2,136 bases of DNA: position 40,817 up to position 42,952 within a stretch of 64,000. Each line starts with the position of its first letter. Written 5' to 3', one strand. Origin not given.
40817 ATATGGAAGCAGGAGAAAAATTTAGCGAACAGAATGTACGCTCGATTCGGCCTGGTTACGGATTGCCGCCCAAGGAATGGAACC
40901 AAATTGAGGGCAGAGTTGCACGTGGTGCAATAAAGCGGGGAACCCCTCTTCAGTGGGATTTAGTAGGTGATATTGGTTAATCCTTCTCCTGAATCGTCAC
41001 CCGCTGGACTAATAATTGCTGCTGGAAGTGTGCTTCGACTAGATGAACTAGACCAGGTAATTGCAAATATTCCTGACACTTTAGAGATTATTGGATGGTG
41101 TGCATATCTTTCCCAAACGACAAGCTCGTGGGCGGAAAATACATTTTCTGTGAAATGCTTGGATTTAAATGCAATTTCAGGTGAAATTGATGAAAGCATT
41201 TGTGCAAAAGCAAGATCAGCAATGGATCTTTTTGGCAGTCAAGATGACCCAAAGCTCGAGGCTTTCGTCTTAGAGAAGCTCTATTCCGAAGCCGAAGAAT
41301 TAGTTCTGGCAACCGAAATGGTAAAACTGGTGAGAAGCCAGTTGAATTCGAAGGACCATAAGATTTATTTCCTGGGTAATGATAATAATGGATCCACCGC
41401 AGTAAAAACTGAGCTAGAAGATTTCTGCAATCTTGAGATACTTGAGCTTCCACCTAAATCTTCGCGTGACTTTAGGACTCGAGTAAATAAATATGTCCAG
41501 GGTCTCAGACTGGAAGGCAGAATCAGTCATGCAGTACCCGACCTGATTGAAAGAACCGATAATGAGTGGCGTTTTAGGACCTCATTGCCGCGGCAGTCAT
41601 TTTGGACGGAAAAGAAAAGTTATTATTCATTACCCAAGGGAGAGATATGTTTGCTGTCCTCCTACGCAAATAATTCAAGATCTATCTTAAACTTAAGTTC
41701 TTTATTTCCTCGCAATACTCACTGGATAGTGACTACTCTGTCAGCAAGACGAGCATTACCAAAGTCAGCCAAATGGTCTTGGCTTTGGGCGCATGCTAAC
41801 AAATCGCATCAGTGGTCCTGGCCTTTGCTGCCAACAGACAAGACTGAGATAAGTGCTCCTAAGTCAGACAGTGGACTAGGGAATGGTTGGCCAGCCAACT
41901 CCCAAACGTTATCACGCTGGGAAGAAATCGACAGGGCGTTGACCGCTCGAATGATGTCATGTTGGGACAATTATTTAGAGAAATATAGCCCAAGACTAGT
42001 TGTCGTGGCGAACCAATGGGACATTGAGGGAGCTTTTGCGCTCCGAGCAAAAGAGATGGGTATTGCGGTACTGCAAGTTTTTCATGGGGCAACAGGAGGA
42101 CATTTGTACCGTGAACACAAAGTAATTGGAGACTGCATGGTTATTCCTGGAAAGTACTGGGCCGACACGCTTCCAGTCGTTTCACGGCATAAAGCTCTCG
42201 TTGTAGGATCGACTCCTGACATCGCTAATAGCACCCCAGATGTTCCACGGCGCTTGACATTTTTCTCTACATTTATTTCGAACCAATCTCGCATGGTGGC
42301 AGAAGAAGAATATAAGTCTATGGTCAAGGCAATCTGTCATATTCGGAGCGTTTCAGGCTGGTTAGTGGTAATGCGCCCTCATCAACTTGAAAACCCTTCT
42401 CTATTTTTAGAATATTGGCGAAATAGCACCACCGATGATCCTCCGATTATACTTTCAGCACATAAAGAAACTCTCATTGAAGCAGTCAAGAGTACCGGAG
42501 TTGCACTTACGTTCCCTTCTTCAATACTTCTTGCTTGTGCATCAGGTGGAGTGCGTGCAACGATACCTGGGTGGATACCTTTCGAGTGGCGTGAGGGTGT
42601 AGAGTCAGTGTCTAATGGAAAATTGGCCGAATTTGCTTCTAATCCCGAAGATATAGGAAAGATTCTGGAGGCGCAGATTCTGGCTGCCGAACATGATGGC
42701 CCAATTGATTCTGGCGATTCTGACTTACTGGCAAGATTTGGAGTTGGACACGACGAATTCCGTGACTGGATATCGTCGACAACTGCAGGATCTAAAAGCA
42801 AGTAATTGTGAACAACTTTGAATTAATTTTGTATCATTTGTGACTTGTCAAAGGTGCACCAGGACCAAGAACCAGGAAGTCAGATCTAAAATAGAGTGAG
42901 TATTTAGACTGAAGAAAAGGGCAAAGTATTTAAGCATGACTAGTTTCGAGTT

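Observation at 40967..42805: A 612-aa orphan overlapping the pseI stop: candidate pseudaminyltransferase of an undescribed family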

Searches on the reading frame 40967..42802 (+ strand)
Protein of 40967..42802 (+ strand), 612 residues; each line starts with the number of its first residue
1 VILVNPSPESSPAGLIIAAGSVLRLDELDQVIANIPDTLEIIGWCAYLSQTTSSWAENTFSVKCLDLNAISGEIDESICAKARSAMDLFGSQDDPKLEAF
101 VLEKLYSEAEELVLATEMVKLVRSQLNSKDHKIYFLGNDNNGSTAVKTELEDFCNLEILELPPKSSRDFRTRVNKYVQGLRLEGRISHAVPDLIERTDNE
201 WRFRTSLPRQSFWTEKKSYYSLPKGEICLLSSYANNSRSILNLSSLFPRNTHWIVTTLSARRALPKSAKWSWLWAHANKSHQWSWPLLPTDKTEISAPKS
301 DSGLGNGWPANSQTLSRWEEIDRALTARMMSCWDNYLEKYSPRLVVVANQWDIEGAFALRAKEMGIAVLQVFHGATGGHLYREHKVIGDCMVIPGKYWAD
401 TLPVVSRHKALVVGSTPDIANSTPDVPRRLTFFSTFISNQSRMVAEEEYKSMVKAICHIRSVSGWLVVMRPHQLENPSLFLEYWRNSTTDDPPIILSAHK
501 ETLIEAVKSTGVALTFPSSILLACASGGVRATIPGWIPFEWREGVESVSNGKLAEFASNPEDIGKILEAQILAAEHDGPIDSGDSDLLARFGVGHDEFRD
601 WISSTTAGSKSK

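Call 5: search_protein_families(library=pfam, proteins=[window:40967-42802:+], max_evalue=0.1)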
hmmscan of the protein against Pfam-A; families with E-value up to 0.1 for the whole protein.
window:40967-42802:+ (612 aa): 0 families

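Call 6: search_protein_families(library=ncbifam, proteins=[window:40967-42802:+], max_evalue=0.1)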
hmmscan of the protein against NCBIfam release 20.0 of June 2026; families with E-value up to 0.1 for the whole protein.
window:40967-42802:+ (612 aa): 0 families

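Call 7: find_homologous_proteins(query=window:40967-42802:+)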
Query window:40967-42802:+ (612 aa): 2 proteins with E <= 0.001 among 8000 candidates.
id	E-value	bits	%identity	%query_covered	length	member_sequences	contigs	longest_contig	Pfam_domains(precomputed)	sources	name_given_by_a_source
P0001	0.0e+0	1401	100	100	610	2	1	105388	-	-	-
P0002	8.8e-276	934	69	98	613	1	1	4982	-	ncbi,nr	ncbi:MAG: hypothetical protein HKL80_07365 [Acidimicrobiales bacterium]|nr:hypothetical protein [Aci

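Call 8: search_solved_structures(query=window:40967-42802:+, max_evalue=10)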
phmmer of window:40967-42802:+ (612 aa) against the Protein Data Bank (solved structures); distinct sequences matched with E-value up to 10: 4.
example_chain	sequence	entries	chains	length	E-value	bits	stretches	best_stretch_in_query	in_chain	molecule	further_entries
7onc_A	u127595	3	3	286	0.12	14.1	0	338-408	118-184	SAKe6BE | S6BE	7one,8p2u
7op4_A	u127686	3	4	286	0.51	12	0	338-388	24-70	SAKe6BE-3HH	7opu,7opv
2f33_A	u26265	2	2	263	2.1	10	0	74-163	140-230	Calbindin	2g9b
6fie_B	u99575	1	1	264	3.2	9.3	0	74-157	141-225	Calbindin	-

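Call 17: find_encoding_contigs(protein=P0002, flank=10000)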
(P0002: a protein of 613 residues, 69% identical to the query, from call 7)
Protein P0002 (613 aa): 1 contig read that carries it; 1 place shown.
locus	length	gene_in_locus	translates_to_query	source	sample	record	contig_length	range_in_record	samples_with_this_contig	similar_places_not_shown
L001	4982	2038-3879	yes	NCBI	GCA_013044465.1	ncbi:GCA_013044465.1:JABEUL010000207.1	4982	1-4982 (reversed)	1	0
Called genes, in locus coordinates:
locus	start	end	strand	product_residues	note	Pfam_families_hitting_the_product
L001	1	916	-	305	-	PF02350:Epimerase_2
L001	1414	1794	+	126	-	PF03102:NeuB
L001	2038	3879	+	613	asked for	-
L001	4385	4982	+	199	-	?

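Call 22: predict_structure(alignment_id=A1)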
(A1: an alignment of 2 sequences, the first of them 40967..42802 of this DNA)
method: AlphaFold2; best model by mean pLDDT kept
length: 612 residues; sequences in the alignment: 2
mean_pLDDT: 31.8   pTM: 0.23
mean pLDDT of the five models: 31.8, 31.5, 30.3, 30.2, 28.7
residues with pLDDT >= 90: 0; 70-90: 0; 50-70: 6; < 50: 606
segments of 3 or more residues with pLDDT < 50: 1-446, 450-479, 486-600, 602-612
pLDDT, mean of each block of 10 residues (from residue 1): 25 30 31 30 24 24 24 32 30 33 32 36 34 36 42 39 34 33 29 29 25 25 25 25 28 26 24 26 24 26 27 32 37 38 33 38 37 28 28 28 28 30 28 29 43 46 36 42 47 37 37 27 25 25 28 31 38 38 36 41 41 30
secondary structure, 60 per line:
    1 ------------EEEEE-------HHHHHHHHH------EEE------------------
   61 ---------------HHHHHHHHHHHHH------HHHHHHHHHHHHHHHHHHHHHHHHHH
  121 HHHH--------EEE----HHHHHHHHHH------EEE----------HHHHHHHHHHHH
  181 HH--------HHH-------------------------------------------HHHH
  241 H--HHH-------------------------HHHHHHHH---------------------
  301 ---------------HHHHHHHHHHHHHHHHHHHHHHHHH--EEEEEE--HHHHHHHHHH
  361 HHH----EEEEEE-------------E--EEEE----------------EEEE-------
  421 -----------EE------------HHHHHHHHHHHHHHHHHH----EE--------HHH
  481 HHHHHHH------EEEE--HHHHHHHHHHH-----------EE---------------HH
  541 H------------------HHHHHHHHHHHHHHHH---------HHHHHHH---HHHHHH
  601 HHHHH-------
elements in order: E13-17 H25-33 E40-42 H76-88 H95-124 E133-135 H140-149 E156-158 H169-182 H237-241 H272-279 H316-340 E343-348 H351-363 E368-373 E390-393 E410-413 H446-463 H478-487 E494-497 H500-510 H560-575 H585-591 H595-605

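Call 25: search_protein_families(library=pfam, proteins=[L001:2038-2640:+, L001:3001-3876:+], max_evalue=10)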
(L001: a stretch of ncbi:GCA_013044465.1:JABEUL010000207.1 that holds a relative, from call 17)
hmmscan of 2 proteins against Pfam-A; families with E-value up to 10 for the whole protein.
L001:2038-2640:+ (201 aa): 1 family
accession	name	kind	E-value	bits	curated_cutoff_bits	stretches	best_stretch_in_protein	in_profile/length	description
PF18471.6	Ribosomal_L27_C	-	0.0053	16.7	25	1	45-115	95-166/240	Ribosomal L27 protein C-terminal domain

L001:3001-3876:+ (292 aa): 2 families
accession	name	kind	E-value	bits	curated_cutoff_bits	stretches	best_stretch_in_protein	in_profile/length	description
PF13579.12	Glyco_trans_4_4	-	0.027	15.2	29.7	1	13-53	66-105/158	Glycosyl transferase 4-like domain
PF18885.6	DUF5648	-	0.056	14.1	25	1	22-70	24-73/134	Domain of unknown function (DUF5648)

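Call 26: search_protein_families(library=ncbifam, proteins=[L001:2038-2640:+, L001:3001-3876:+], max_evalue=10)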
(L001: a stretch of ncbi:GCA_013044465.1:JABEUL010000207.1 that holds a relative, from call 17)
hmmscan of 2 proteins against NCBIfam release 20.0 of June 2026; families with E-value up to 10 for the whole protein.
L001:2038-2640:+ (201 aa): 0 families

L001:3001-3876:+ (292 aa): 1 family
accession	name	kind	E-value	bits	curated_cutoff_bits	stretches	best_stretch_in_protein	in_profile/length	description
TIGR04396.2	surf_polysacc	subfamily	0.21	10.7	125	1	123-159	207-241/427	surface carbohydrate biosynthesis protein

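Call 32: search_protein_representatives(alignment_id=A1)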
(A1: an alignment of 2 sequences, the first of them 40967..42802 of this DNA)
Query: 2 sequences, 615 profile positions. Proteins with E-value up to 0.001 (for the whole library): 97; up to 1e-10: 67; up to 1e-30: 36. The best 97 are listed.
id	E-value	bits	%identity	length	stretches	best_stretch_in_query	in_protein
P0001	0.0e+00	1347.5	-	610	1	4-612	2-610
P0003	6.5e-56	206.7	-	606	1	222-547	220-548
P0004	1.8e-55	205.2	-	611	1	174-600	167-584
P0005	4.4e-52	194.1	-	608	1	211-604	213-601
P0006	1.2e-50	189.3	-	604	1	218-568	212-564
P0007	1.4e-50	189.1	-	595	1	193-543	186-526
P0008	2.5e-49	185.0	-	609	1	220-548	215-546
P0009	2.7e-49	184.9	-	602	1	189-550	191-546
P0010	5.9e-49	183.7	-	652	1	178-557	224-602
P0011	2.3e-48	181.8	-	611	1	206-543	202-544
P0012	3.1e-48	181.4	-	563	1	101-608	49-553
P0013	4.8e-47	177.4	-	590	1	220-573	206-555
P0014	9.0e-47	176.5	-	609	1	216-555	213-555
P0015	1.7e-46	175.6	-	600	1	226-544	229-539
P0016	2.5e-46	175.1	-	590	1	219-563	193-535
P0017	3.8e-46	174.5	-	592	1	210-561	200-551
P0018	9.4e-46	173.1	-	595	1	201-554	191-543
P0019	1.0e-45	173.1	-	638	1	221-563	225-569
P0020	1.3e-45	172.7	-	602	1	171-558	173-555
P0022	3.4e-42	161.4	-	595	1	100-550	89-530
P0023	1.0e-41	159.8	-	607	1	47-547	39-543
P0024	5.2e-40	154.2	-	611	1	222-554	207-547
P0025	2.0e-39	152.3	-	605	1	223-567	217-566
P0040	1.2e-22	96.8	-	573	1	195-558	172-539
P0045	2.1e-19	86.1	-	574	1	222-547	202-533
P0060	5.6e-12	61.6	-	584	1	114-540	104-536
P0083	1.7e-05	40.1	-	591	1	229-544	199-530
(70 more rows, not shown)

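Call 34: search_solved_structures(query=A2, max_evalue=10, show_alignments=3)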
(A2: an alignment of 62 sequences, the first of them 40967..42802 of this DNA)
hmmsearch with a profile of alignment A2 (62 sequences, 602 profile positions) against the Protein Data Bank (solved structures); distinct sequences matched with E-value up to 10: 1.
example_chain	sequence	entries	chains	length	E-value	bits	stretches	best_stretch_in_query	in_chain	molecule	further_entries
5wy4_A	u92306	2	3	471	0.23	13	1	27-145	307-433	Putative uncharacterized protein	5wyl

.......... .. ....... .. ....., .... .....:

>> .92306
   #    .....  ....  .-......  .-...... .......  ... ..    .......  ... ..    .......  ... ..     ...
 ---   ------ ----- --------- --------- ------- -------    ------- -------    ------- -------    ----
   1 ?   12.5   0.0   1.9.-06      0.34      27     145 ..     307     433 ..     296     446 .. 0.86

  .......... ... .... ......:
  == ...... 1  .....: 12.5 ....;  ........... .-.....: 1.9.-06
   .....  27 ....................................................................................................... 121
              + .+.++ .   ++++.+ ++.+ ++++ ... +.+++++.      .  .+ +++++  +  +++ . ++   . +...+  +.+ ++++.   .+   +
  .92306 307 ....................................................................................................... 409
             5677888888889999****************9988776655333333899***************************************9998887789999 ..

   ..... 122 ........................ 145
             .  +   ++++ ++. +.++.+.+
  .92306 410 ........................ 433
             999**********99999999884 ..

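Call 35: search_protein_families(library=pfam, alignment_id=A2, max_evalue=0.1)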
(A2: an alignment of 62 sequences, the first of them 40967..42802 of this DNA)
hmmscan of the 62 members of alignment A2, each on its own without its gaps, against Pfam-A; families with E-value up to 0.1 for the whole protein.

A. member 1, window:40967-42802:+ (612 aa): 0 families

B. families by the number of members that match (of 62 scanned): 20 families
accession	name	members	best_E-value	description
PF13579.12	Glyco_trans_4_4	12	0.00013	Glycosyl transferase 4-like domain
PF20471.4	DUF6716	11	2e-06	Putative glycosyltransferase (DUF6716)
PF13439.12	Glyco_transf_4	7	0.00049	Glycosyltransferase Family 4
PF07388.17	A-2_8-polyST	4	4.4e-05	Alpha-2,8-polysialyltransferase (POLYST)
PF05159.20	Capsule_synth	3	3.7e-05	Capsule polysaccharide biosynthesis protein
PF04464.20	Glyphos_transf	2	0.0045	CDP-Glycerol:Poly(glycerophosphate) glycerophosphotransferase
PF14835.12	zf-RING_6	1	0.0077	zf-RING of BARD1-type protein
PF02350.25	Epimerase_2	1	0.0096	UDP-N-acetylglucosamine 2-epimerase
PF05036.18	SPOR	1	0.023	SPOR domain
PF17731.6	DUF5570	1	0.024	Family of unknown function (DUF5570)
PF08022.18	FAD_binding_8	1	0.028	FAD-binding domain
PF13565.12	HTH_32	1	0.03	Homeodomain-like domain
PF18471.6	Ribosomal_L27_C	1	0.033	Ribosomal L27 protein C-terminal domain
PF18844.6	baeRF_family2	1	0.033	Bacterial archaeo-eukaryotic release factor family 2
PF12791.13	RsgI_N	1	0.039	Anti-sigma factor N-terminus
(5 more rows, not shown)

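Call 36: find_homologous_proteins(query=A2, max_evalue=0.00001)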
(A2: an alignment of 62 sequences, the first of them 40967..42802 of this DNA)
Query A2 (62 sequences) (612 aa, profile of the alignment): 2 proteins with E <= 0.00001 among 8000 candidates.
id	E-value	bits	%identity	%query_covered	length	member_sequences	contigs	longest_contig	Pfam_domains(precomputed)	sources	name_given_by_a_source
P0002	2.3e-139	484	69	98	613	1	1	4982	-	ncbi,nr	ncbi:MAG: hypothetical protein HKL80_07365 [Acidimicrobiales bacterium]|nr:hypothetical protein [Aci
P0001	1.1e-138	482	100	100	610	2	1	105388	-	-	-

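Call 43: find_related_loci(query=A4, collection=genome_contigs, flank=10000)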
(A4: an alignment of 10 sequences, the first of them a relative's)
Query A4 (611 aa) in genome_contigs; peptide patterns used: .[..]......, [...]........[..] (x = any residue, [..] = any of these).
145 stretches matched a pattern; 9 encode a relative of the query (tblastn E <= 1e-3); 9 distinct loci.
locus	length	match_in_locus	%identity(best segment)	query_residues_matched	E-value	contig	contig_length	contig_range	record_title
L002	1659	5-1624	64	55-593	0e+0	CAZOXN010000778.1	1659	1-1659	MAG TPA_asm: uncultured Desulfarculaceae bacterium isolate binchicken_co274_510 genome assembly, contig: NODE_195461_len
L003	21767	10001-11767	44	1-590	9e-161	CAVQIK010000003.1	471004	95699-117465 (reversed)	MAG: uncultured delta proteobacterium isolate MFD10007.bin.3.145 genome assembly, contig: contig_12649, whole genome sho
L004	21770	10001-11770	43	1-590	2e-156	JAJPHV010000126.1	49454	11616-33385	MAG: Chloroflexota bacterium isolate Centralia_MAG_208 k107_25183602, whole genome shotgun sequence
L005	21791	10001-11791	41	1-589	2e-146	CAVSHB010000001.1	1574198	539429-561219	MAG: uncultured Nitrospiraceae bacterium isolate MFD01476.bin.1.136 genome assembly, contig: contig_11828, whole genome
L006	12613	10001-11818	37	1-598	7e-124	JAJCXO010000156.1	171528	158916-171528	MAG: Acidobacteriota bacterium isolate OFTM223 OFTM223_155, whole genome shotgun sequence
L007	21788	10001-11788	37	1-595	3e-114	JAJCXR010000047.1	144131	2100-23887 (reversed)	MAG: Acidobacteriota bacterium isolate OFTM328 OFTM328_46, whole genome shotgun sequence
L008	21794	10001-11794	37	1-597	1e-108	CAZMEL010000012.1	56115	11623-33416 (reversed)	MAG TPA_asm: uncultured Thermoanaerobaculia bacterium isolate binchicken_co237_100 genome assembly, contig: NODE_354_len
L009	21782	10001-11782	46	1-596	3e-162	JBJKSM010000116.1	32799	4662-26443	MAG: Thermodesulfovibrionales bacterium isolate Bin_82 S1Ck127_836373_flag_1_multi_8.0000_len_32799, whole genome shotgu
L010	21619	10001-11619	41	23-572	5e-93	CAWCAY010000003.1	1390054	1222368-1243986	MAG: uncultured bacterium isolate MFD03899.bin.2.190 genome assembly, contig: contig_21459, whole genome shotgun sequenc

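Call 47: find_related_loci(query=A4, collection=metagenome_contigs, flank=10000)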
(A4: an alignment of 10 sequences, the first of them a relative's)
Query A4 (611 aa) in metagenome_contigs; peptide patterns used: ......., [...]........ (x = any residue, [..] = any of these).
600 stretches matched a pattern (row limit reached: there are more); 15 encode a relative of the query (tblastn E <= 1e-3); 15 distinct loci.
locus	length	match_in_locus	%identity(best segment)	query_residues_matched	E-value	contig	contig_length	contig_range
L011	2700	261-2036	45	1-591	2e-178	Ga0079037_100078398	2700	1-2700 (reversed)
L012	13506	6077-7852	45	1-590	5e-166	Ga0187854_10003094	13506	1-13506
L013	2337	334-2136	44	1-598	9e-177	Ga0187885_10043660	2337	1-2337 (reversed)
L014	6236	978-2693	45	18-590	1e-160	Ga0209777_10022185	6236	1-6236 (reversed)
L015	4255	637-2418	43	1-590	3e-159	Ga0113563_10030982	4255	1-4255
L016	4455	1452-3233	43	1-590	2e-158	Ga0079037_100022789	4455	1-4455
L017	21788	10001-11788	42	1-590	1e-150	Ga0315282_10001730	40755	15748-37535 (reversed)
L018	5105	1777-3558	40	1-590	1e-144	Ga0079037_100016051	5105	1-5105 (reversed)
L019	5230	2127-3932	39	1-599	2e-142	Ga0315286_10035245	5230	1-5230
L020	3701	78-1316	45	177-591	2e-121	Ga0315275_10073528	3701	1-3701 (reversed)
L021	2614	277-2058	36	1-603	3e-117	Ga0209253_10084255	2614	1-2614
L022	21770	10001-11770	43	1-590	1e-156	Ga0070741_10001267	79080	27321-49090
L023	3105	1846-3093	35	1-410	1e-69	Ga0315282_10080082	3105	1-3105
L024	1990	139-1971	36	1-611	2e-124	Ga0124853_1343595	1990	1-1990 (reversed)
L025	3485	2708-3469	26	1-252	5e-26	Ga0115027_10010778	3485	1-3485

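Call 48: predict_structure(alignment_id=A2)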
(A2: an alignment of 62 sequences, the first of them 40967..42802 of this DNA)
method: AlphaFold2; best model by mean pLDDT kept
length: 612 residues; sequences in the alignment: 62
mean_pLDDT: 87.7   pTM: 0.90
mean pLDDT of the five models: 87.7, 86.2, 86.1, 86.0, 85.5
residues with pLDDT >= 90: 394; 70-90: 157; 50-70: 47; < 50: 14
segments of 3 or more residues with pLDDT < 50: 1-7, 300-303
pLDDT, mean of each block of 10 residues (from residue 1): 48 67 85 85 94 94 94 90 89 88 94 92 88 85 86 84 75 90 90 90 83 55 90 94 92 95 93 90 78 52 64 92 94 96 97 97 98 84 94 96 96 86 81 89 91 96 96 91 94 86 92 94 93 93 90 94 97 95 87 97 86 43
secondary structure, 60 per line:
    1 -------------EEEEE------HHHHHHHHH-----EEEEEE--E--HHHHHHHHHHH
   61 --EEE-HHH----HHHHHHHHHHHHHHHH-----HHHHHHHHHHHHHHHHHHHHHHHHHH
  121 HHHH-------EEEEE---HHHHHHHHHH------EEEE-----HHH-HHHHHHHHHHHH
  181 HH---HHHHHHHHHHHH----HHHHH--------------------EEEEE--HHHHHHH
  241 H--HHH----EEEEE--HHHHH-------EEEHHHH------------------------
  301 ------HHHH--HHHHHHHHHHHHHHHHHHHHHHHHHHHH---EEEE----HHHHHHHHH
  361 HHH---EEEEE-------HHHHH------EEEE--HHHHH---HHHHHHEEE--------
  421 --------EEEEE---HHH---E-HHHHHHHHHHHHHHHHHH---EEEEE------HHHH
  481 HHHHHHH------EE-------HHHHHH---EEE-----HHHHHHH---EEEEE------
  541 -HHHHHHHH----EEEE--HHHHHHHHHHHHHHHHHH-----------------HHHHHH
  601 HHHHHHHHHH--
elements in order: E14-18 H25-33 E39-44 H50-60 E63-65 H74-89 H95-124 E132-136 H140-149 E156-159 H169-182 H186-197 H202-206 E227-231 H234-241 E251-255 H258-262 E270-272 H273-276 H307-310 H313-340 E344-347 H352-363 E367-371 H379-383 E390-393 H396-400 H404-409 E410-412 E429-433 H445-462 E466-470 H477-487 H503-508 E512-514 H520-526 E530-534 H542-549 E554-557 H560-577 H595-610
